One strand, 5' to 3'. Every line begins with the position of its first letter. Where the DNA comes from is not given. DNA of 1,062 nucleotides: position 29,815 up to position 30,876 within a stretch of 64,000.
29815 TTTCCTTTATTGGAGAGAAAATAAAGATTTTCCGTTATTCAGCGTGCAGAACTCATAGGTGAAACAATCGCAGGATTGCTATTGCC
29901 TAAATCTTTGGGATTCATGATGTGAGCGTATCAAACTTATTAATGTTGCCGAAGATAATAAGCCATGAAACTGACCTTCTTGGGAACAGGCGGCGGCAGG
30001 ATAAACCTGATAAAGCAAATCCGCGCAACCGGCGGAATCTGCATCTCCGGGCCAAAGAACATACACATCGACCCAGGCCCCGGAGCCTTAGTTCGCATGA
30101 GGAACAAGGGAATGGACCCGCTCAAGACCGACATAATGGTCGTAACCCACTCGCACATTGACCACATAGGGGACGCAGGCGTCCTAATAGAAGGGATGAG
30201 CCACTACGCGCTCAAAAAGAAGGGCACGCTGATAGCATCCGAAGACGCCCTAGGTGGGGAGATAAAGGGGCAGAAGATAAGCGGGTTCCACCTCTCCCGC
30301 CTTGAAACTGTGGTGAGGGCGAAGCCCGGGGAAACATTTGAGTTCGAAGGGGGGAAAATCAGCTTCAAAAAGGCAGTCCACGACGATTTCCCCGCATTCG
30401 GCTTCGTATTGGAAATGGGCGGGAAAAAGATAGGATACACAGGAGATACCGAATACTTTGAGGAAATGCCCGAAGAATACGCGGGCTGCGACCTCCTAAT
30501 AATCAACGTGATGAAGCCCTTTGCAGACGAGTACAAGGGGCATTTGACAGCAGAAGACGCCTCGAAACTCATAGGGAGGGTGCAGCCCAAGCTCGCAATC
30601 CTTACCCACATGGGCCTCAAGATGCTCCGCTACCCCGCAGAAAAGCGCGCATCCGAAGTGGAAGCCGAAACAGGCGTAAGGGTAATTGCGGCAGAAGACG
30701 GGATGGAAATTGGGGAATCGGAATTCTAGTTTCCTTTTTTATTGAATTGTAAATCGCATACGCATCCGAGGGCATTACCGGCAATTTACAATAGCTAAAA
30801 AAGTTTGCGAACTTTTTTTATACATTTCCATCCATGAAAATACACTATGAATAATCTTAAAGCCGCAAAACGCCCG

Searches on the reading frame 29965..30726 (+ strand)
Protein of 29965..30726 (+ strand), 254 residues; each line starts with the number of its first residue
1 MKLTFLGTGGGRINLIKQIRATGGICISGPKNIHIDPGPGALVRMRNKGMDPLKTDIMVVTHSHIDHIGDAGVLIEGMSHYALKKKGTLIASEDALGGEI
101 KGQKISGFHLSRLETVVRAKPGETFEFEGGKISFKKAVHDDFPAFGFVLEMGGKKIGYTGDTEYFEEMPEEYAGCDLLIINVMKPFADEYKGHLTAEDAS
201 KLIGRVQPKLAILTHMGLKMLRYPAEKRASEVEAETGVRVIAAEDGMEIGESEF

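Call 92: search_protein_families(library=pfam, proteins=[window:29965-30726:+], max_evalue=0.00001)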
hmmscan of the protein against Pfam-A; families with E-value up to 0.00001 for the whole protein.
window:29965-30726:+ (254 aa): 3 families
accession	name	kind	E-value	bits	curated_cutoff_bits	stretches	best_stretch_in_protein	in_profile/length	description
PF12706.13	Lactamase_B_2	-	6e-27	95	27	1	32-216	2-200/200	Beta-lactamase superfamily domain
PF00753.33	Lactamase_B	-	3.2e-09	37.4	22.7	1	35-173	20-161/196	Metallo-beta-lactamase superfamily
PF13483.12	Lactamase_B_3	-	4.9e-08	33.6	24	1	31-215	17-160/160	Beta-lactamase superfamily domain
